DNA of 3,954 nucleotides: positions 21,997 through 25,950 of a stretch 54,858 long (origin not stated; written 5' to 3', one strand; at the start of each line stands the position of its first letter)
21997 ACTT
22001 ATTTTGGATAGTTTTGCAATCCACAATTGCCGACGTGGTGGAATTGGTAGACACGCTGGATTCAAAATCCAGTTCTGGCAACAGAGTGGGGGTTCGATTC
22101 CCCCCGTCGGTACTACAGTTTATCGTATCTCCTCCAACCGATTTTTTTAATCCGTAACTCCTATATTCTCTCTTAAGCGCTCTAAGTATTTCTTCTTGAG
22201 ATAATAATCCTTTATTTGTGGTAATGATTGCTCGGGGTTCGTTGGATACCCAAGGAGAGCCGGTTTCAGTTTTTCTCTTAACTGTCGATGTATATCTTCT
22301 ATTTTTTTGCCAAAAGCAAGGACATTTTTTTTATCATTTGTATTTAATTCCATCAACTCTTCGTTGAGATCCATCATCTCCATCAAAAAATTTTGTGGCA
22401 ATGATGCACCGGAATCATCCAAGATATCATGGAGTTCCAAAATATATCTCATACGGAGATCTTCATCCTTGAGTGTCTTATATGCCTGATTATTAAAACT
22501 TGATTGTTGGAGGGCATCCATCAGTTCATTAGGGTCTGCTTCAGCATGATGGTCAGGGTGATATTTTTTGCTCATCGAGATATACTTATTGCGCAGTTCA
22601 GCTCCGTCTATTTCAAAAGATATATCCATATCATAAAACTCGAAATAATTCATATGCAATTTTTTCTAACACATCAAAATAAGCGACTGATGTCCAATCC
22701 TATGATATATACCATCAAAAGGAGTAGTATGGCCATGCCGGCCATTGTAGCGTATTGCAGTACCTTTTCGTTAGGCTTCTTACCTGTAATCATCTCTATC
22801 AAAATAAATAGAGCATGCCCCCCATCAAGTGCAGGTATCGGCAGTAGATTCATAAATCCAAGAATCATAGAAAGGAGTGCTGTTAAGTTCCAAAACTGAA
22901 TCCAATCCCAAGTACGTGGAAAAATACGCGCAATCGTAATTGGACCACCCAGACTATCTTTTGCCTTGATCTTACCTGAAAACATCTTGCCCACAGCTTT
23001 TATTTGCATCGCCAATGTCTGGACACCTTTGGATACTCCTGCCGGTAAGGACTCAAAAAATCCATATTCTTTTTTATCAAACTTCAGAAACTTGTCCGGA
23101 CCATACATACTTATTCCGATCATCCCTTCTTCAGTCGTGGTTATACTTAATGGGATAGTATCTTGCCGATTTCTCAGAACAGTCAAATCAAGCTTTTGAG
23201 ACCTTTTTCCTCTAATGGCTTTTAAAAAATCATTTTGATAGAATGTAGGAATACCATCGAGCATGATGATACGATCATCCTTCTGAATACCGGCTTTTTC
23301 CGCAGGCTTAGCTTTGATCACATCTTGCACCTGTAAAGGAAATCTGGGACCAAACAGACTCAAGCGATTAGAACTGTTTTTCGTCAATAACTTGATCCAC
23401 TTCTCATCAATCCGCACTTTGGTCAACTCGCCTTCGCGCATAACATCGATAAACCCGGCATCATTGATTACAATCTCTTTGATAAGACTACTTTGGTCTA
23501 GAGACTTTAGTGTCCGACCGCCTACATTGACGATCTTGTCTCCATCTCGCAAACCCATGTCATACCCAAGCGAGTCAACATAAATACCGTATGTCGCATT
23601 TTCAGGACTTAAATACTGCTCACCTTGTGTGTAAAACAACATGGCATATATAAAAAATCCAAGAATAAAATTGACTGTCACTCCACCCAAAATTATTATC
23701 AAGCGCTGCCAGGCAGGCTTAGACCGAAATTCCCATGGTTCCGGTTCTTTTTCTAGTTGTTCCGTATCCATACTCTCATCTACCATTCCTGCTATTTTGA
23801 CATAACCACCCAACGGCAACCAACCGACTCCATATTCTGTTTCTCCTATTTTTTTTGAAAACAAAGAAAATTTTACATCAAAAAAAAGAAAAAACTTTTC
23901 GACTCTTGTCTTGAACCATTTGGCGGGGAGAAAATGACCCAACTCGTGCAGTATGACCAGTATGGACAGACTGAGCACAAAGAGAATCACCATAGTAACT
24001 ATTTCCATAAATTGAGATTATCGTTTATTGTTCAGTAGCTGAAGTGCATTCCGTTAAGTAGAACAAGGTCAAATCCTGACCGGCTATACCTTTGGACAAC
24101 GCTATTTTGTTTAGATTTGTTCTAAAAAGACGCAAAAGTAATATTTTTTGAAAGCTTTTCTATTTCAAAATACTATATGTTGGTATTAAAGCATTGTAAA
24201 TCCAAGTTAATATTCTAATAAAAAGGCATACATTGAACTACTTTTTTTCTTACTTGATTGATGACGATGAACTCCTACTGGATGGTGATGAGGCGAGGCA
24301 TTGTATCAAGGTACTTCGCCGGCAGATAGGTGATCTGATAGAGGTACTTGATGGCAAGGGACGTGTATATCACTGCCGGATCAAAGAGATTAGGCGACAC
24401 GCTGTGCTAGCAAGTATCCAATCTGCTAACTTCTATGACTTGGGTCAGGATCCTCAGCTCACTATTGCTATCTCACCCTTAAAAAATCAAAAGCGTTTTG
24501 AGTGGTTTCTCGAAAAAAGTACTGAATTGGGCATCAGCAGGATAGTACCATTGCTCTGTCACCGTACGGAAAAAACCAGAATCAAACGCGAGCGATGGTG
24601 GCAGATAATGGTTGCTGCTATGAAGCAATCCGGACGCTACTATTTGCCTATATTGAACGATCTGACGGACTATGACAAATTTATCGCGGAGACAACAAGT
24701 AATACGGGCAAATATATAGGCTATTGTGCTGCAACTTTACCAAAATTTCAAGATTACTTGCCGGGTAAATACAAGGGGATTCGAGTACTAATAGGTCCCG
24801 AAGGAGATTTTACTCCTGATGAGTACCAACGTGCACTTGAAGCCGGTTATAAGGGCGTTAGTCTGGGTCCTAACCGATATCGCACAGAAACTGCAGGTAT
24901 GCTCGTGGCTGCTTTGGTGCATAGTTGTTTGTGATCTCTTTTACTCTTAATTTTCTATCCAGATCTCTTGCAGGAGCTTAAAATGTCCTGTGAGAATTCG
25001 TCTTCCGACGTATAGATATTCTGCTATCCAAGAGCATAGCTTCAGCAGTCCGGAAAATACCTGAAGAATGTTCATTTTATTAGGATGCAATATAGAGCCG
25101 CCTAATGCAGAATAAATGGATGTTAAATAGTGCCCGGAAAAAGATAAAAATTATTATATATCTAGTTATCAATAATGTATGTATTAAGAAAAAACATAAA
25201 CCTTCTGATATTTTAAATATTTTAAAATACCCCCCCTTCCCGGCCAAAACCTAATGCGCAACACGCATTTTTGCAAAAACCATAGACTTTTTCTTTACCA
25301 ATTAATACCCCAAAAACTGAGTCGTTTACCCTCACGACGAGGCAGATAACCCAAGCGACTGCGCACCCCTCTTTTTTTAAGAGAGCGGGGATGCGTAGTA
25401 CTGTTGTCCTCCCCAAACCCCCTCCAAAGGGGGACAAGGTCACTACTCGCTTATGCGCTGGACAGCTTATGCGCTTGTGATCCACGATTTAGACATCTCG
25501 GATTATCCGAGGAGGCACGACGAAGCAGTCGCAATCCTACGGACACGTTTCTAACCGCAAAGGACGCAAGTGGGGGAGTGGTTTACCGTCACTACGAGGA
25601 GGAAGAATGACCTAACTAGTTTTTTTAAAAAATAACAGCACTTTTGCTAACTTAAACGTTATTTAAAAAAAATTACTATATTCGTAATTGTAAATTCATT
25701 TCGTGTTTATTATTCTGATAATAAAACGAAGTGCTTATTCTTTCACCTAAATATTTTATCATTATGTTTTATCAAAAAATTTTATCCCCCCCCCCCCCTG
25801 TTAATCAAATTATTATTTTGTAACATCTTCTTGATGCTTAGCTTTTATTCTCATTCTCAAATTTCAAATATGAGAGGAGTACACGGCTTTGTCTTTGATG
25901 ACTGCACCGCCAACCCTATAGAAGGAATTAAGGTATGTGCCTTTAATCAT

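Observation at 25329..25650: Near-identical GC-rich structured module at the same distance upstream of two different T9SS-cargo genes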

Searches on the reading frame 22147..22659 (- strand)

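Call 34: search_protein_families(library=pfam, proteins=[window:22147-22659:-], max_evalue=0.00001)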
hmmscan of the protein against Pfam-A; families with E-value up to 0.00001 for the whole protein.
window:22147-22659:- (170 aa): 2 families
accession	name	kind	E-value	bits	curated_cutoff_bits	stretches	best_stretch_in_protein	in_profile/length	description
PF07743.18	HSCB_C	-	1.8e-15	57.5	22.1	1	88-166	2-73/74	HSCB C-terminal oligomerisation domain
PF00226.36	DnaJ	-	1.4e-06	28.8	27.8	1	12-72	7-62/63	DnaJ domain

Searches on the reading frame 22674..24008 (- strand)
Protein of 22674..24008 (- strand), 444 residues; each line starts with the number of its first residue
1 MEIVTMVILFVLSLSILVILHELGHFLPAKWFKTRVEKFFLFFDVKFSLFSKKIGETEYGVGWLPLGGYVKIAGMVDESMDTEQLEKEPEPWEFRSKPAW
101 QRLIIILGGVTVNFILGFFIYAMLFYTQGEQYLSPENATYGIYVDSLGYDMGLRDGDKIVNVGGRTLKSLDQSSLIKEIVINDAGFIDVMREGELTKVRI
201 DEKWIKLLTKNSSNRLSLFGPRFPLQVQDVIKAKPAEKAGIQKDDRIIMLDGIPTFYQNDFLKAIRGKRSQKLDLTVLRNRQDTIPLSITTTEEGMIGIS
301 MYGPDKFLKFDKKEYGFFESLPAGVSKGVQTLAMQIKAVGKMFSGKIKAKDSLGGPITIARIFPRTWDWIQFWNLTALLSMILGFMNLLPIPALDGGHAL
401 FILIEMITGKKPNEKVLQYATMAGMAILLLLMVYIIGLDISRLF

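Call 12: search_protein_families(library=pfam, proteins=[window:22674-24008:-])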
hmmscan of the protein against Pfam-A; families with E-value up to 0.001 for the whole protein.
window:22674-24008:- (444 aa): 4 families
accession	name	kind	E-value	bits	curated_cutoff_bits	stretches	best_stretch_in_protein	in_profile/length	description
PF02163.28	Peptidase_M50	-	1.1e-58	198.7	27.2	1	10-431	2-221/221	Peptidase family M50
PF17820.7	PDZ_6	-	1.8e-12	47.3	27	1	227-279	2-54/54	PDZ domain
PF13180.12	PDZ_2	-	1.4e-10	41.7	27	1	226-282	15-72/80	PDZ domain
PF00595.29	PDZ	-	9.5e-08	32.8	23.2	1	224-277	26-80/81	PDZ domain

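Call 21: find_encoding_contigs(protein=window:22674-24008:-, flank=10000, max_places=10)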
Protein window:22674-24008:- (444 aa): no gene with exactly this product is on record in the collection.

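Call 35: find_homologous_proteins(query=window:22674-24008:-, max_evalue=1e-60)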
Query window:22674-24008:- (444 aa): 7998 proteins with E <= 1e-60 among 8000 candidates; the best 120 are listed.
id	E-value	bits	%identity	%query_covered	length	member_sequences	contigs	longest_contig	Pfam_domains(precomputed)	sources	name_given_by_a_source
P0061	4.0e-292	987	100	100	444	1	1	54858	PF17820.8,PF00595.30,PF13180.13,PF02163.29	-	-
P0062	2.6e-223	760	74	100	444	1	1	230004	PF17820.8,PF00595.30,PF13180.13,PF02163.29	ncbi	-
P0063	3.9e-184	631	63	100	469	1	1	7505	PF17820.8,PF00595.30,PF13180.13,PF02163.29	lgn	-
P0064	7.2e-163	561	56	100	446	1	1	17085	PF17820.8,PF00595.30,PF13180.13,PF02163.29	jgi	jgi:regulator of sigma E protease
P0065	2.5e-161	556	56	100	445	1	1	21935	PF17820.8,PF00595.30,PF13180.13,PF02163.29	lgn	-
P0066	2.8e-161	555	55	100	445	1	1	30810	PF17820.8,PF00595.30,PF13180.13,PF02163.29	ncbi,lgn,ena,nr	ncbi:MAG: RIP metalloprotease RseP [Saprospiraceae bacterium]|nr:RIP metalloprotease RseP [Saprospir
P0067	9.9e-161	554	55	100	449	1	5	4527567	PF17820.8,PF00595.30,PF13180.13,PF02163.29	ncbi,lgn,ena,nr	ncbi:MAG: RIP metalloprotease RseP [Lewinellaceae bacterium]|nr:RIP metalloprotease RseP [Phaeodacty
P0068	1.2e-160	553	55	100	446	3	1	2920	PF17820.8,PF00595.30,PF13180.13,PF02163.29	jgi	jgi:regulator of sigma E protease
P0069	1.8e-160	553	56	100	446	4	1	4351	PF17820.8,PF00595.30,PF13180.13,PF02163.29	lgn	-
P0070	1.9e-160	553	57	100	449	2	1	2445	PF17820.8,PF00595.30,PF13180.13,PF02163.29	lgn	-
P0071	2.2e-160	552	56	100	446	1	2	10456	PF17820.8,PF00595.30,PF13180.13,PF02163.29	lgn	-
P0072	1.2e-159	550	55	100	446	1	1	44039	PF17820.8,PF00595.30,PF13180.13,PF02163.29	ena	-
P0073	1.6e-159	550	54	100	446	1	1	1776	PF17820.8,PF00595.30,PF13180.13,PF02163.29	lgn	-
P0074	2.0e-159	549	55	100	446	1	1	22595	PF17820.8,PF00595.30,PF13180.13,PF02163.29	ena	-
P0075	2.2e-159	549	56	100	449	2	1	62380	PF17820.8,PF00595.30,PF13180.13,PF02163.29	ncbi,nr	ncbi:MAG: RIP metalloprotease RseP [Lewinellaceae bacterium]|nr:RIP metalloprotease RseP [Lewinellac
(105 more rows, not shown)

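Call 36: find_encoding_contigs(protein=P0062, flank=10000)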
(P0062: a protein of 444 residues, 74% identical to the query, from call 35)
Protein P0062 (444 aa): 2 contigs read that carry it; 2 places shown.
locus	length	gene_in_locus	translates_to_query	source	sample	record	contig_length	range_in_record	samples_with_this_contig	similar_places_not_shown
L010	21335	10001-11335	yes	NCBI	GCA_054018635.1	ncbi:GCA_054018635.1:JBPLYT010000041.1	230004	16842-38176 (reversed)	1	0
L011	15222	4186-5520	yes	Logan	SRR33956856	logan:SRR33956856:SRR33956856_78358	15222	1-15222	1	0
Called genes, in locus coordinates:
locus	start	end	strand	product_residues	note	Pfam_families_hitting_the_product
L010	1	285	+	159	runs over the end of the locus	PF00364:Biotin_lipoyl, PF25984:BSH_YknX (faint)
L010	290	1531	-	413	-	PF13650:Asp_protease_2, PF13975:gag-asp_proteas (faint), PF13180:PDZ_2 (weak), PF17820:PDZ_6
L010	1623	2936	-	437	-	PF06078:DUF937, PF05359:DUF748 (weak), PF00691:OmpA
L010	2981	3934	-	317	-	PF13593:SBF_like, PF01758:SBF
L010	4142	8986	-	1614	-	PF00801:PKD (faint), PF22352:K319L-like_PKD (faint), PF13895:Ig_2 (faint), PF18911:PKD_4 (faint), PF06832:BiPBP_C (faint), PF07495:Y_Y_Y (faint), PF19081:Ig_7 (faint), PF13585:CHU_C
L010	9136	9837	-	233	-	PF20260:PUA_4, PF04452:Methyltrans_RNA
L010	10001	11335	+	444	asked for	PF02163:Peptidase_M50, PF00595:PDZ (weak), PF13180:PDZ_2 (weak), PF17820:PDZ_6 (weak)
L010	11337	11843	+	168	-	PF07743:HSCB_C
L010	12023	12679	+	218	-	PF13709:DUF4159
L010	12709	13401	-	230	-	PF03372:Exo_endo_phos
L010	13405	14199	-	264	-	PF02735:Ku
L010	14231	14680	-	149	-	PF00383:dCMP_cyt_deam_1, PF14437:MafB19-deam, PF14439:Bd3614-deam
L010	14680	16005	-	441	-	PF01180:DHO_dh, PF01207:Dus, PF12837:Fer4_6 (faint), PF00037:Fer4 (faint), PF12797:Fer4_2 (faint), PF12838:Fer4_7, PF14697:Fer4_21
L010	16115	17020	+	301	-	PF01040:UbiA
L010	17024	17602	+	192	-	PF02545:Maf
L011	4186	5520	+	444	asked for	PF02163:Peptidase_M50, PF00595:PDZ (weak), PF13180:PDZ_2 (weak), PF17820:PDZ_6 (weak)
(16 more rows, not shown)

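Call 37: find_encoding_contigs(protein=P0063, flank=10000)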
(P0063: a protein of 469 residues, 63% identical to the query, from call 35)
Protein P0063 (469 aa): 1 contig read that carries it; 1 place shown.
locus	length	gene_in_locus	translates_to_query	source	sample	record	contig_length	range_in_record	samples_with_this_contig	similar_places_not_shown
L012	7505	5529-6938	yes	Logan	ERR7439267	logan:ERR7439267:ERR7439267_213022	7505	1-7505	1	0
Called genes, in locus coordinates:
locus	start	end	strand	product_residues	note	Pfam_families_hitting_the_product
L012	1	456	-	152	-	?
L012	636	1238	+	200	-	-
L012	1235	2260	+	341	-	PF05496:RuvB_N, PF00004:AAA, PF07728:AAA_5 (faint), PF17864:AAA_lid_4, PF05491:WHD_RuvB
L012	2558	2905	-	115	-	-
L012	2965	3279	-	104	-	PF11950:DUF3467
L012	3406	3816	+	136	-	-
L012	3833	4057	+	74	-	PF04024:PspC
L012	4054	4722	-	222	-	PF13709:DUF4159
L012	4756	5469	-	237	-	PF20260:PUA_4, PF04452:Methyltrans_RNA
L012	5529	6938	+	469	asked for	PF02163:Peptidase_M50, PF00595:PDZ (faint), PF13180:PDZ_2 (weak), PF17820:PDZ_6 (weak)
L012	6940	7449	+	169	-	PF07743:HSCB_C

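Call 64: find_encoding_contigs(protein=P0064, flank=10000, max_places=2)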
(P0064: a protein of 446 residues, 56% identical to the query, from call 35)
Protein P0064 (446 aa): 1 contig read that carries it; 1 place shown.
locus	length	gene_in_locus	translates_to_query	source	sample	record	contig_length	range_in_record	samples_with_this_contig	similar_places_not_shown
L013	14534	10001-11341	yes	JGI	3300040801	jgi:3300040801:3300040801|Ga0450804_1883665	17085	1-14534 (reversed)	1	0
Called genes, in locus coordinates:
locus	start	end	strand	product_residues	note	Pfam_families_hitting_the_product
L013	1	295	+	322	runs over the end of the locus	-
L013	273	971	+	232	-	PF00005:ABC_tran, PF13304:AAA_21 (weak)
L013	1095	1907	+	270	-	PF00132:Hexapep (faint)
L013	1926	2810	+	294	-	PF00291:PALP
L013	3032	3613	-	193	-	PF05685:Uma2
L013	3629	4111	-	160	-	-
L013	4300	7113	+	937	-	PF00133:tRNA-synt_1, PF09334:tRNA-synt_1g, PF13603:tRNA-synt_1_2, PF00133:tRNA-synt_1 (weak), PF08264:Anticodon_1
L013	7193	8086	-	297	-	PF00950:ABC-3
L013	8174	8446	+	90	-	-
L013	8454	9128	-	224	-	PF13709:DUF4159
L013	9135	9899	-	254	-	PF20260:PUA_4, PF04452:Methyltrans_RNA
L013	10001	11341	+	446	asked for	PF02163:Peptidase_M50, PF00595:PDZ (faint), PF13180:PDZ_2 (weak), PF17820:PDZ_6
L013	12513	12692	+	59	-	-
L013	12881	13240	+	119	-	-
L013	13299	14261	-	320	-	-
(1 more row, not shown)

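Call 65: find_encoding_contigs(protein=P0065, flank=10000, max_places=2)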
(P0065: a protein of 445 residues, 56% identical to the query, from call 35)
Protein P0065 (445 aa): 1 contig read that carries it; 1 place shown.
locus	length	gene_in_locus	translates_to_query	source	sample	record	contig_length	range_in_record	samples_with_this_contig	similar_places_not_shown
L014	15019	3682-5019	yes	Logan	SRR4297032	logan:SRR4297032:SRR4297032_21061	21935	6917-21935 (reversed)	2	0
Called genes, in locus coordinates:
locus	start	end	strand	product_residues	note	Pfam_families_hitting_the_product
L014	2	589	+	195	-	?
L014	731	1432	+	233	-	PF01323:DSBA, PF13462:Thioredoxin_4 (faint)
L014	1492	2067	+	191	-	PF02525:Flavodoxin_2, PF03358:FMN_red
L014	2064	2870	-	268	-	PF23441:SDR (weak), PF00106:adh_short, PF08659:KR, PF13561:adh_short_C2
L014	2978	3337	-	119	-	PF01245:Ribosomal_L19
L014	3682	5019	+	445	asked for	PF02163:Peptidase_M50, PF00595:PDZ (weak), PF13180:PDZ_2, PF17820:PDZ_6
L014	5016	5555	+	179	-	PF07743:HSCB_C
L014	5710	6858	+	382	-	PF00589:Phage_integrase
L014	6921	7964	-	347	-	PF20459:DUF6712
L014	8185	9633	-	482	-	-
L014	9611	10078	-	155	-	-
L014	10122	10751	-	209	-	-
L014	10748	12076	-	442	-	-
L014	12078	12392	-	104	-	-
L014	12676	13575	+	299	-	PF07751:Abi_2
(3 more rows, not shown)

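Call 66: find_encoding_contigs(protein=P0070, flank=10000, max_places=2)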
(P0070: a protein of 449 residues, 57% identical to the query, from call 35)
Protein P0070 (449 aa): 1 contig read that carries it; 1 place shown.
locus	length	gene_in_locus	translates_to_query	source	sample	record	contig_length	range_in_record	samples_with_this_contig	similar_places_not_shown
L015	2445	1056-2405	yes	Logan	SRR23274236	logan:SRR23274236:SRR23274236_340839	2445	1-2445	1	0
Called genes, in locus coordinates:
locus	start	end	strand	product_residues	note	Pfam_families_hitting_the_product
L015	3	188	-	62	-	?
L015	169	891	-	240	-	PF20260:PUA_4, PF04452:Methyltrans_RNA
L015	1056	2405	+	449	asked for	PF02163:Peptidase_M50, PF00595:PDZ (faint), PF13180:PDZ_2 (weak), PF17820:PDZ_6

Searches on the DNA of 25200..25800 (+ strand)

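Call 7: search_rna_families(source=window, start=25200, end=25800, threshold=evalue, max_evalue=10)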
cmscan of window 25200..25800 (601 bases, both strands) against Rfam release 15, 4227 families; matches with E-value up to 10: 6.
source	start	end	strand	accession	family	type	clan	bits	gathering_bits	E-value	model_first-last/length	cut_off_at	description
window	25664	25741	+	RF01603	snoR29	Gene; snRNA; snoRNA; CD-box;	-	21.4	50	2.7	1-84/84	no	small nucleolar RNA snoR29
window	25406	25437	-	RF01762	whalefall-1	Gene; sRNA;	-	19.4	37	0.02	1-56/56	no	Whalefall-1 RNA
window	25290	25397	-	RF01955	NEAT1_1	Gene; lncRNA;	-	16.3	50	1.4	1-122/122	no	Nuclear enriched abundant transcript 1 conserved region 1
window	25591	25660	-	RF03378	mir-7398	Gene; miRNA;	-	15.3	44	5.1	1-60/60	no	mir-7398 microRNA precursor family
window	25538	25657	+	RF02756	ES239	Gene; sRNA;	-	14.7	62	4.9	1-123/123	no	ES239 sRNA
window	25730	25755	+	RF01080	UPD-PKib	Cis-reg;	-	14.6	39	9.5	1-32/32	no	Pseudoknot of upstream pseudoknot domain (UPD) of the 3'UTR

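Call 45: search_dna_similar(query=window:25329-25533:+, collection=plasmids, mode=distant, max_evalue=0.01)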
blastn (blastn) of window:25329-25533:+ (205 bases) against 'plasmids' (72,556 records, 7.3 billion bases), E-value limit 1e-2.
No match.

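Call 46: search_dna_similar(query=window:25329-25533:+, collection=phages, mode=distant, max_evalue=0.01)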
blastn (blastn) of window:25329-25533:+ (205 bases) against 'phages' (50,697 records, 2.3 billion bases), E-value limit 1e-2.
No match.

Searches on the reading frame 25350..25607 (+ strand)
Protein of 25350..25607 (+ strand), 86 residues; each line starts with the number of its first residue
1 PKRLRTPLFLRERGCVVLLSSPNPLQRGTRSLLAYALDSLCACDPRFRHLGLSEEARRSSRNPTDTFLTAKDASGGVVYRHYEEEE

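Call 52: search_protein_representatives(protein=window:25350-25607:+)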
Query: 86 residues. Proteins with E-value up to 0.001 (for the whole library): 3; up to 1e-10: 0; up to 1e-30: 0. The best 3 are listed.
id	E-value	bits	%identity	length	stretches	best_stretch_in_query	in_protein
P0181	1.7e-04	37.6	34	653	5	45-78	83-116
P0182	4.8e-04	36.2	49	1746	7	15-34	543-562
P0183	5.5e-04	36.0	34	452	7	42-68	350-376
